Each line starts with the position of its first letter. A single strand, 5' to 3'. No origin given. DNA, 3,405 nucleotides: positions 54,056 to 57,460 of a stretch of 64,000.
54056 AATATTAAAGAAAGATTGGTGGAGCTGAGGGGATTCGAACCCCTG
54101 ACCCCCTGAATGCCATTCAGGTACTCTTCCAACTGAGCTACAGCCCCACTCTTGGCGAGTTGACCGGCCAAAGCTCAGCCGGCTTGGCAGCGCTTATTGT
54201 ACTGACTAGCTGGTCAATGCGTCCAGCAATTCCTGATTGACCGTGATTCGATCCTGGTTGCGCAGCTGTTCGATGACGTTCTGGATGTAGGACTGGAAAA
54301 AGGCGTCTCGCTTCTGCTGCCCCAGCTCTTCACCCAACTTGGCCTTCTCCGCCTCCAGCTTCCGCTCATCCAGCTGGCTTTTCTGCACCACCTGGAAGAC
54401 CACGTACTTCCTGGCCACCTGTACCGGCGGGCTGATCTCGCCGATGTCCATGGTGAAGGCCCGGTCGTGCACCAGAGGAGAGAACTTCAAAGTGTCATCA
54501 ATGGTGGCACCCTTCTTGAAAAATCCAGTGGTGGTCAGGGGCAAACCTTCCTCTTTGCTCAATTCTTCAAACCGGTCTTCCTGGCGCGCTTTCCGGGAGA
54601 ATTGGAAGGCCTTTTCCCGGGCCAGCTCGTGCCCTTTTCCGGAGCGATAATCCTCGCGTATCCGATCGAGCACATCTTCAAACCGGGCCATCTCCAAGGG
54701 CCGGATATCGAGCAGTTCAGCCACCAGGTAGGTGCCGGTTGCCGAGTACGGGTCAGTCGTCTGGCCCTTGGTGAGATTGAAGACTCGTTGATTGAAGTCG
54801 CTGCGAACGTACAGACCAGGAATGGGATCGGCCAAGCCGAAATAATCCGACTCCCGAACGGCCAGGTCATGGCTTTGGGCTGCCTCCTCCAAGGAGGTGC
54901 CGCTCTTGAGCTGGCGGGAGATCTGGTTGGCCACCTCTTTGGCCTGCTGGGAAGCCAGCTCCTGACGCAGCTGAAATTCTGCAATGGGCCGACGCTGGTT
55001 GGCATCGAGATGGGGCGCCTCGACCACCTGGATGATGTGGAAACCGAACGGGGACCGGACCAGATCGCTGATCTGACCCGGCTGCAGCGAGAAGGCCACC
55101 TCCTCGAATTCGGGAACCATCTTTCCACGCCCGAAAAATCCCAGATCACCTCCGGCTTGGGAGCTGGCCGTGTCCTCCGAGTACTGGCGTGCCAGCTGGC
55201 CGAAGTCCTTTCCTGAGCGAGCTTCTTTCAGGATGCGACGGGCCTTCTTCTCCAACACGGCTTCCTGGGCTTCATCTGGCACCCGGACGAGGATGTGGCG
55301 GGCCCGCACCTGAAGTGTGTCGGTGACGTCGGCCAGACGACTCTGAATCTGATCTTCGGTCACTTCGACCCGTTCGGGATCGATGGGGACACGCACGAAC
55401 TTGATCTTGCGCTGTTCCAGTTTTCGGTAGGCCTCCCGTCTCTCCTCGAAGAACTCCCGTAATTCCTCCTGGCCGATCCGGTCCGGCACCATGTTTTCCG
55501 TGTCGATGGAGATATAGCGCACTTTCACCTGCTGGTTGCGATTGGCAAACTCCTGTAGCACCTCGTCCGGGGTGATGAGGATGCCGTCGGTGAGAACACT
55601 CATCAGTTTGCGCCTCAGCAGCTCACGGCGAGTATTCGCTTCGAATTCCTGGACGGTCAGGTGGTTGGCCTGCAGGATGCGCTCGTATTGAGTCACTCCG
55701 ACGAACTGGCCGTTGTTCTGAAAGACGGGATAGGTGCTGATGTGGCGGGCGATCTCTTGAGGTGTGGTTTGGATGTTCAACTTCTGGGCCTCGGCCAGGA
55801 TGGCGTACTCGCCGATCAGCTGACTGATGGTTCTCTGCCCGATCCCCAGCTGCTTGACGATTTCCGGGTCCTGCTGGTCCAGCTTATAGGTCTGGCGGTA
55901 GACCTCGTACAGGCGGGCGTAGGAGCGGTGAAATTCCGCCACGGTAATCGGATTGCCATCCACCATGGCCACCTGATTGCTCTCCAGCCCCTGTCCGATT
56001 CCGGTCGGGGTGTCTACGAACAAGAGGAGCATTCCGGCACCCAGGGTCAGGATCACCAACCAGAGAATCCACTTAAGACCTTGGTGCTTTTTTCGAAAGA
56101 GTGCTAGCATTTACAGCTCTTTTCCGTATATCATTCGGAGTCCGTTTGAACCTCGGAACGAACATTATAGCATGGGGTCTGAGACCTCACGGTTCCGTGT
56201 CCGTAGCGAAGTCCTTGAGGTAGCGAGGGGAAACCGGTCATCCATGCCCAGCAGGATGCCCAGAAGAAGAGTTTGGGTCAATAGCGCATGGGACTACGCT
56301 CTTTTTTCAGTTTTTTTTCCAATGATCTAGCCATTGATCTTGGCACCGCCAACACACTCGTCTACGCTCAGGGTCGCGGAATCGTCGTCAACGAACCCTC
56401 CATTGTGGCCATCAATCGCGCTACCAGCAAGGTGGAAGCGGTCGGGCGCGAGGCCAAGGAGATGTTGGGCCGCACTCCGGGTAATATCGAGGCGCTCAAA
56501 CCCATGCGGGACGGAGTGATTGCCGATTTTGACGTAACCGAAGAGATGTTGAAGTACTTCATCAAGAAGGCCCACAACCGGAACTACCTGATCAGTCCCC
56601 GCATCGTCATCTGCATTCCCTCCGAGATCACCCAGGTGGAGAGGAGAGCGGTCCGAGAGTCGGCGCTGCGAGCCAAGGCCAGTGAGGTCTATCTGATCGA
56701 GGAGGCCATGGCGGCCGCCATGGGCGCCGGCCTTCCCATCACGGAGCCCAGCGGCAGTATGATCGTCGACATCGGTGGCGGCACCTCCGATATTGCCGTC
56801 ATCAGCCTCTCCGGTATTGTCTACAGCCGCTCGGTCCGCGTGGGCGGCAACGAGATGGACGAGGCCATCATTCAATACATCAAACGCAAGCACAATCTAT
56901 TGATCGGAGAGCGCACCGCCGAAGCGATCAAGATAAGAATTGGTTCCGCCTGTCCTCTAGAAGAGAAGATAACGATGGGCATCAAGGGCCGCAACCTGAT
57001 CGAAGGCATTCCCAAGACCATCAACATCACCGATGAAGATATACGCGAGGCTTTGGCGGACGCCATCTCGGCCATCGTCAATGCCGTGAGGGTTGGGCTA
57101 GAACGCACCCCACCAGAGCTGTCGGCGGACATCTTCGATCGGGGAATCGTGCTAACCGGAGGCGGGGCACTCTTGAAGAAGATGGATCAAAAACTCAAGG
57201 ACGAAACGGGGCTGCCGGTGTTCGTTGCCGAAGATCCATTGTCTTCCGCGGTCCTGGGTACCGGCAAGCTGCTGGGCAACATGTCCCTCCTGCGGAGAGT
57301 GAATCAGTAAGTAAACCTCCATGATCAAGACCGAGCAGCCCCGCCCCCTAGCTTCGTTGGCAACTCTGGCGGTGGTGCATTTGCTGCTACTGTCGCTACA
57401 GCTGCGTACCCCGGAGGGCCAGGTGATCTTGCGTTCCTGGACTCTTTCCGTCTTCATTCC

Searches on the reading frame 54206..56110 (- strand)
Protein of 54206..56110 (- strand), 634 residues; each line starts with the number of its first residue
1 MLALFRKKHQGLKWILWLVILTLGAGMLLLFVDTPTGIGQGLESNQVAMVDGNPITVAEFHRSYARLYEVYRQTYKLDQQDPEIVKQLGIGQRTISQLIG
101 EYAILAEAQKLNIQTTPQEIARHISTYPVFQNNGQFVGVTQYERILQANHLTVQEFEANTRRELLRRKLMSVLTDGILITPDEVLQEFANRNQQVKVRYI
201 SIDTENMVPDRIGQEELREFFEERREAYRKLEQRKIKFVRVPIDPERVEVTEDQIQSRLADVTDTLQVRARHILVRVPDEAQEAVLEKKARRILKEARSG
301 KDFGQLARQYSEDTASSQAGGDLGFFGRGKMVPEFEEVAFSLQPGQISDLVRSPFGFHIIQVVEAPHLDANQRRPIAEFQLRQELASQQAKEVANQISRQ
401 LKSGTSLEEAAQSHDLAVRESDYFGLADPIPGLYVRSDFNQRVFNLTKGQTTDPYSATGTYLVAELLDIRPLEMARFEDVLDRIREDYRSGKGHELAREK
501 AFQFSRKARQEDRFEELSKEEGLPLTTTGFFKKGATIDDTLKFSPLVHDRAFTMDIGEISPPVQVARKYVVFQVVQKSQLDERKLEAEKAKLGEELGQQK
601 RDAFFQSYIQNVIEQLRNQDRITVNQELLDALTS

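Call 7: search_protein_families(library=pfam, proteins=[window:54206-56110:-], max_evalue=0.01)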
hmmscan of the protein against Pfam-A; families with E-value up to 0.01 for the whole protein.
window:54206-56110:- (634 aa): 5 families
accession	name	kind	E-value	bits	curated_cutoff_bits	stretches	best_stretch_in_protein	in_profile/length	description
PF00639.27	Rotamase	-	2.3e-38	131.5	21.7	1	272-362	1-95/97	PPIC-type PPIASE domain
PF13616.12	Rotamase_3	-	3.3e-36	124.8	22.5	1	265-364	13-114/116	PPIC-type PPIASE domain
PF13624.11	SurA_N_3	-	9.6e-33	113.7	27.2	1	1-170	1-162/162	SurA-like N-terminal domain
PF13145.12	Rotamase_2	-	2e-24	87.2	27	3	501-587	39-118/121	PPIC-type PPIASE domain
PF13623.11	SurA_N_2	-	7.9e-16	58.7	28.5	1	6-136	5-136/145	SurA-like N-terminal domain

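Call 13: find_encoding_contigs(protein=window:54206-56110:-, flank=10000, max_places=6)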
Protein window:54206-56110:- (634 aa): 2 contigs read that carry it; 2 places shown.
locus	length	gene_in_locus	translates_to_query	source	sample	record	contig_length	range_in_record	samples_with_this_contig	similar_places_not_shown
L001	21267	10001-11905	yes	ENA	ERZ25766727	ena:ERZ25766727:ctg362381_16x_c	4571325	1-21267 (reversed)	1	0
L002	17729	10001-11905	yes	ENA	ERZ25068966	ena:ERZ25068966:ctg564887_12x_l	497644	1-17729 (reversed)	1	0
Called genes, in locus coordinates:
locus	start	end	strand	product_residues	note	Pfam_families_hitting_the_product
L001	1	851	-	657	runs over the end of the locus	PF10150:RNase_E_G, PF20833:RNase_E_G_Thio (weak)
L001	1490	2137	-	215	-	PF00226:DnaJ (faint), PF13413:HTH_25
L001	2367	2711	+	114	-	-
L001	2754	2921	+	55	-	-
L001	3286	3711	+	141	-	-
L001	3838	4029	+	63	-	-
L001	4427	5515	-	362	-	PF01098:FTSW_RODA_SPOVE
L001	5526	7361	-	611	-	PF03717:PBP_dimer, PF00905:Transpeptidase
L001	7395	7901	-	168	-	PF04093:MreD (weak)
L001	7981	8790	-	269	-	PF04085:MreC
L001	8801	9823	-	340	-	PF00022:Actin, PF06723:MreB_Mbl, PF00012:HSP70, PF11104:PilM_2 (faint), PF14450:FtsA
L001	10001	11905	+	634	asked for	PF13623:SurA_N_2, PF13624:SurA_N_3, PF13145:Rotamase_2 (weak), PF13616:Rotamase_3, PF00639:Rotamase, PF13145:Rotamase_2 (weak)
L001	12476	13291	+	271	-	-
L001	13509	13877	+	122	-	PF24279:HVO_2525_N (weak)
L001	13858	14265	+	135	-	PF00069:Pkinase, PF07714:PK_Tyr_Ser-Thr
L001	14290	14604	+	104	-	PF01527:HTH_Tnp_1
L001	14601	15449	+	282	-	PF13276:HTH_21, PF00665:rve, PF13683:rve_3, PF13333:rve_2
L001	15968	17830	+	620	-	PF02638:GHL10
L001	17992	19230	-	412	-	-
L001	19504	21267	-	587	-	?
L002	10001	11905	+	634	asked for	PF13623:SurA_N_2, PF13624:SurA_N_3, PF13145:Rotamase_2 (weak), PF13616:Rotamase_3, PF00639:Rotamase, PF13145:Rotamase_2 (weak)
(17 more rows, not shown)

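Call 23: find_related_loci(query=window:54206-56110:-, collection=genome_contigs, flank=10000)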
Query window:54206-56110:- (634 aa) in genome_contigs; peptide patterns used: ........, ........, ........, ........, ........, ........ (x = any residue, [..] = any of these).
248 stretches matched a pattern; 198 encode a relative of the query (tblastn E <= 1e-3); the best 80 are kept; 80 distinct loci.
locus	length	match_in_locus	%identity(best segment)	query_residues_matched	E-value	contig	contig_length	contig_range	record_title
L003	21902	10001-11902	50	1-634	0e+0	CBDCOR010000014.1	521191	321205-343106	MAG: Acidobacteriota bacterium isolate 12027c94-f6f4-4eaf-a87d-71b3b0204df9 genome assembly, contig: contig_14, whole ge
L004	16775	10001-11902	50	1-634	0e+0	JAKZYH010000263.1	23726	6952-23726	MAG: Acidobacteriota bacterium isolate Langseth_Bin_00184 Langseth_Bin_00184_000000000263, whole genome shotgun sequence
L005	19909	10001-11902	50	1-634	0e+0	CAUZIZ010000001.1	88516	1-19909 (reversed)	MAG: Acidobacteria bacterium UBA6911 isolate CB27_Tmax.123 genome assembly, contig: Ga0310121_10000086, whole genome sho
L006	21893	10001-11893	47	1-634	0e+0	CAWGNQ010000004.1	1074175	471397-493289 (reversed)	MAG: uncultured Acidobacteriota bacterium isolate MFD05684.bin.1.85 genome assembly, contig: contig_12979, whole genome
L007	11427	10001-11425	48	1-482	6e-136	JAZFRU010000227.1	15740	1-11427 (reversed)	MAG: Acidobacteriota bacterium isolate BS1bin.18 BS1bin.18_227, whole genome shotgun sequence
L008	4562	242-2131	28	1-630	3e-65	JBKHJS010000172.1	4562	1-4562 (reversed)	MAG: Desulfobacterales bacterium isolate D5M12_14 NODE_10897_length_4562_cov_26.761704, whole genome shotgun sequence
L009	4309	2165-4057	27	1-630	2e-60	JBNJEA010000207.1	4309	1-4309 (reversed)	MAG: Thermodesulfobacteriota bacterium isolate Y23_30dBSe4.bin.113 NODE_32445_length_4309_cov_5.533017, whole genome sho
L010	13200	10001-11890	27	1-630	2e-59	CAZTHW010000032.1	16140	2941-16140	MAG TPA_asm: uncultured Desulfobacteraceae bacterium isolate binchicken_co92_56 genome assembly, contig: NODE_964_length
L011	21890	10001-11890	27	1-630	1e-57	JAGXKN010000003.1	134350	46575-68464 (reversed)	MAG: Desulfobacterales bacterium isolate GSL_GB14_8 NODE_11_length_134350_cov_10.0059, whole genome shotgun sequence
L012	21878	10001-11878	26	1-630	1e-48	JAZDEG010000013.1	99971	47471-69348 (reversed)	MAG: Pseudomonadota bacterium isolate MEGAHIT-group-0.128 k141_5538964, whole genome shotgun sequence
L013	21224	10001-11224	31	20-447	1e-37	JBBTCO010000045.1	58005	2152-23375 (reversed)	MAG: Bdellovibrionota bacterium isolate H41-bin001_1 H41_bin001_1_000000000045, whole genome shotgun sequence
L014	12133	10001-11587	24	78-615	3e-32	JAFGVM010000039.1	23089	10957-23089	MAG: Candidatus Delongbacteria bacterium isolate ZodW_Metabat.17 k87_6384317, whole genome shotgun sequence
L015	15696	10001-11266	27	1-433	1e-30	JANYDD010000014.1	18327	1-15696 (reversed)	MAG: Bdellovibrio sp. isolate 336R_metabinner_40 336R_k141_107847, whole genome shotgun sequence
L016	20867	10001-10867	30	50-364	4e-29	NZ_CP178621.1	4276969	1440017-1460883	Bdellovibrio sp. HCB337 chromosome, complete genome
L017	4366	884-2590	22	4-589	2e-29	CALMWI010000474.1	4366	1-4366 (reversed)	MAG TPA_asm: uncultured bacterium isolate SRR8868559_bin.84_CONCOCT_v1.1_MAG genome assembly, contig: ERZ1645192.20207,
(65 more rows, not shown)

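Call 33: search_protein_families(library=pfam, proteins=[L001:12476-13291:+, L001:13509-13877:+], max_evalue=0.1)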
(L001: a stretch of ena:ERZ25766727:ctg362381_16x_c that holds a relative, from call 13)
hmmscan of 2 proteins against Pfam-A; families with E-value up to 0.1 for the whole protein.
L001:12476-13291:+ (271 aa): 1 family
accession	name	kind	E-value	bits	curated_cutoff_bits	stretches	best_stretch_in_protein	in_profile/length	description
PF16193.11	AAA_assoc_2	-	0.079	13.7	34.3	0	151-217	6-72/81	AAA C-terminal domain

L001:13509-13877:+ (122 aa): 0 families

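Call 57: search_protein_families(library=phrogs, proteins=[L001:12476-13291:+], max_evalue=0.01)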
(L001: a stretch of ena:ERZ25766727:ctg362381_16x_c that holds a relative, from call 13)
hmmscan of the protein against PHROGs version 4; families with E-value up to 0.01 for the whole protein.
L001:12476-13291:+ (271 aa): 0 families

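Call 58: search_protein_families(library=padloc, proteins=[L001:12476-13291:+], max_evalue=0.01)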
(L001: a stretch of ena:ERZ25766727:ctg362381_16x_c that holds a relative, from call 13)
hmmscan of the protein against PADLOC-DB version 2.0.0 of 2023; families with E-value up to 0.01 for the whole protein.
L001:12476-13291:+ (271 aa): 0 families

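Call 99: search_protein_families(library=pfam, proteins=[L005:12016-13113:-, L005:14567-15520:+, L005:15438-16262:+, L005:16512-17531:-, L005:13829-14326:-, L006:12946-13887:-, L003:12103-12792:-, L003:13205-13927:-, L003:13657-15726:-, L005:17732-18178:-], max_evalue=0.001)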
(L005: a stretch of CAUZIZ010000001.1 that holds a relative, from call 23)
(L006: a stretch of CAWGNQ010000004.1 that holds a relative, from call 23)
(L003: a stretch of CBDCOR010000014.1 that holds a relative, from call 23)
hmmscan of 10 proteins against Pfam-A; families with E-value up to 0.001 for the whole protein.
L005:12016-13113:- (365 aa): 1 family
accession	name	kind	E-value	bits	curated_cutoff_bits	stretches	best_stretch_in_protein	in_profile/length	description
PF00589.27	Phage_integrase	-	3.4e-22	79.5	27.1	1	183-330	28-168/172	Phage integrase family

L005:14567-15520:+ (317 aa): 0 families

L005:15438-16262:+ (274 aa): 1 family
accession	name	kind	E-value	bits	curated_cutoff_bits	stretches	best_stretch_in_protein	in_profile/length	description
PF00589.27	Phage_integrase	-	6.5e-28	98.1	27.1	1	69-243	2-170/172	Phage integrase family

L005:16512-17531:- (339 aa): 3 families
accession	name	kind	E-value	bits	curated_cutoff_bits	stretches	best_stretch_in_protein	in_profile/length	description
PF00805.28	Pentapeptide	-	6.9e-21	73.9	20.2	4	209-246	1-38/40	Pentapeptide repeats (8 copies)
PF13599.13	Pentapeptide_4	-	2.6e-14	53.5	38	2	219-291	1-73/78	Pentapeptide repeat region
PF13576.12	Pentapeptide_3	-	9.4e-05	23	27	0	201-224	23-47/48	Pentapeptide repeats (9 copies)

L005:13829-14326:- (165 aa): 0 families

L006:12946-13887:- (313 aa): 6 families
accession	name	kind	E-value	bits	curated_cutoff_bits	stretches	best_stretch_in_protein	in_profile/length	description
PF01370.27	Epimerase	-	6.3e-26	91.7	20.9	1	3-236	1-239/240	NAD dependent epimerase/dehydratase family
PF13460.12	NAD_binding_10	-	1.7e-15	57.8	27.2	1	7-177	1-145/184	NAD(P)H-binding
PF16363.11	GDP_Man_Dehyd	-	1.4e-12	48.1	27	1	4-254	1-265/332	GDP-mannose 4,6 dehydratase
PF05368.20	NmrA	-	4.3e-07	30.3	27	1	2-121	4-107/298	NmrA-like family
PF01073.25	3Beta_HSD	-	3.3e-06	26.8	22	1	5-226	2-229/280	3-beta hydroxysteroid dehydrogenase/isomerase family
PF04321.23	RmlD_sub_bind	-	1.4e-05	24.8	27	1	1-114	1-95/287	RmlD substrate binding domain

L003:12103-12792:- (229 aa): 7 families
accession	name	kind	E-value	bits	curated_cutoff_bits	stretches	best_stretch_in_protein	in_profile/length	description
PF13649.12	Methyltransf_25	-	1.1e-15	58.5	27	1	57-156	1-97/97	Methyltransferase domain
PF08242.18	Methyltransf_12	-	5.9e-15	56.2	30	1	59-158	2-98/98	Methyltransferase domain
PF08241.18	Methyltransf_11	-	3.2e-12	47.4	21.2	1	59-159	2-94/95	Methyltransferase domain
PF13847.12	Methyltransf_31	-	1.7e-11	44.4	27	1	55-161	5-110/145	Methyltransferase domain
PF13489.12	Methyltransf_23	-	7.2e-09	36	27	1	51-165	20-121/164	Methyltransferase domain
PF01209.24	Ubie_methyltran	-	8.8e-06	25.7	20.1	1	54-159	48-150/233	ubiE/COQ5 methyltransferase family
PF02353.26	CMAS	-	0.00015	21.6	27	1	46-166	55-170/273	Mycolic acid cyclopropane synthetase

L003:13205-13927:- (240 aa): 7 families
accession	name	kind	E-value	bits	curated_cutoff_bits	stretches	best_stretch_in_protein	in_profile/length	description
PF13649.12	Methyltransf_25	-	7.9e-18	65.4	27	1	38-133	1-97/97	Methyltransferase domain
PF13847.12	Methyltransf_31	-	6e-13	49.1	27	1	35-141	4-113/145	Methyltransferase domain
PF08241.18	Methyltransf_11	-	4.5e-12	46.9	21.2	1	39-136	1-94/95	Methyltransferase domain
PF13489.12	Methyltransf_23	-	4.7e-10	39.9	27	1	31-217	19-163/164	Methyltransferase domain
PF08242.18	Methyltransf_12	-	4.4e-08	34.2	30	1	39-134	1-97/98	Methyltransferase domain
PF03848.20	TehB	-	3.7e-06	26.9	20.4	1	26-137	23-132/193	Tellurite resistance protein TehB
PF01209.24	Ubie_methyltran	-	6e-06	26.2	20.1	1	26-138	39-153/233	ubiE/COQ5 methyltransferase family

L003:13657-15726:- (689 aa): 0 families

L005:17732-18178:- (148 aa): 0 families

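Call 105: search_protein_families(library=pfam, proteins=[L001:17992-19230:-, L001:19504-21267:-, L001:15968-17830:+, L001:13858-14265:+], max_evalue=0.01)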
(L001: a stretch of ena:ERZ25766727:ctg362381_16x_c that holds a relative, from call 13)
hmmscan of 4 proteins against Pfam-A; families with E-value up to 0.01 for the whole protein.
L001:17992-19230:- (412 aa): 0 families

L001:19504-21267:- (587 aa): 2 families
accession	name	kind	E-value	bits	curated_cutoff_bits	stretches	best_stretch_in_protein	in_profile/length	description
PF00593.30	TonB_dep_Rec_b-barrel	-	1.9e-38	133.9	27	1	119-550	39-436/436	TonB dependent receptor-like, beta-barrel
PF07715.20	Plug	-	3.2e-13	50.6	23.9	1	5-77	39-107/107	TonB-dependent Receptor Plug Domain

L001:15968-17830:+ (620 aa): 2 families
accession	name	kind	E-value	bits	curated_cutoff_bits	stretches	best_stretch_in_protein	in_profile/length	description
PF02638.21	GHL10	-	5e-10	39.4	27.9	1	299-498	62-259/311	Glycosyl hydrolase-like 10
PF00704.34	Glyco_hydro_18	-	0.0031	17.6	29.6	1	374-489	91-172/317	Glycosyl hydrolases family 18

L001:13858-14265:+ (135 aa): 3 families
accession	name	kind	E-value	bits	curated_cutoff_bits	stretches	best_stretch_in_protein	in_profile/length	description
PF00069.31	Pkinase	-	3.4e-14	53.3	31.7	1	13-97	54-139/263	Protein kinase domain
PF07714.23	PK_Tyr_Ser-Thr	-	1e-08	35.3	23.1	1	15-98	59-144/258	Protein tyrosine and serine/threonine kinase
PF01636.29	APH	-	0.00064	20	23.2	1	20-95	105-188/239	Phosphotransferase enzyme family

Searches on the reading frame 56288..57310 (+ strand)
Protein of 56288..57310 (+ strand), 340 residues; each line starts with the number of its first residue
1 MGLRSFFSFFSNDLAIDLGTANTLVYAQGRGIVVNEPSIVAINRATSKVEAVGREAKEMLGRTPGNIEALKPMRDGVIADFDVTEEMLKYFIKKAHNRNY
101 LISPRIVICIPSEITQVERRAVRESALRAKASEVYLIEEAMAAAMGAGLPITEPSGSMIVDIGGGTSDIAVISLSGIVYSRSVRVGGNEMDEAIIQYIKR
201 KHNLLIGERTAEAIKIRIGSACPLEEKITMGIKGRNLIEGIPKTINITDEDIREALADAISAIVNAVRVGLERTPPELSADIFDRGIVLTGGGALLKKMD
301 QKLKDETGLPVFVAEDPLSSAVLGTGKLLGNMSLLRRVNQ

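Call 34: find_encoding_contigs(protein=window:56288-57310:+, flank=10000, max_places=10)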
Protein window:56288-57310:+ (340 aa): 1 contig read that carries it; 1 place shown.
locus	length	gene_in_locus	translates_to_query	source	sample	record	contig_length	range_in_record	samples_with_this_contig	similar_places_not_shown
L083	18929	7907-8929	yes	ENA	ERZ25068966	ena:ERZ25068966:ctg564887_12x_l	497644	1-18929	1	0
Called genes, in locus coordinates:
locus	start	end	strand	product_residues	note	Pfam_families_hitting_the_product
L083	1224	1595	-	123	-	-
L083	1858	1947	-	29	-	-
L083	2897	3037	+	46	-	-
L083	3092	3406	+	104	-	PF13701:DDE_Tnp_1_4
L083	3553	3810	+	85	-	PF13701:DDE_Tnp_1_4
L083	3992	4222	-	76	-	-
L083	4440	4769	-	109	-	-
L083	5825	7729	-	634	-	PF13623:SurA_N_2, PF13624:SurA_N_3, PF13145:Rotamase_2 (weak), PF13616:Rotamase_3, PF00639:Rotamase, PF13145:Rotamase_2 (weak)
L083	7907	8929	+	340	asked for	PF00022:Actin, PF06723:MreB_Mbl, PF00012:HSP70, PF11104:PilM_2 (faint), PF14450:FtsA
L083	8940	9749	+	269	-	PF04085:MreC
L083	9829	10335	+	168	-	PF04093:MreD (weak)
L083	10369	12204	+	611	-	PF03717:PBP_dimer, PF00905:Transpeptidase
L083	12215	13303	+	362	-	PF01098:FTSW_RODA_SPOVE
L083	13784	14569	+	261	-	-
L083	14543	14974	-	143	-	-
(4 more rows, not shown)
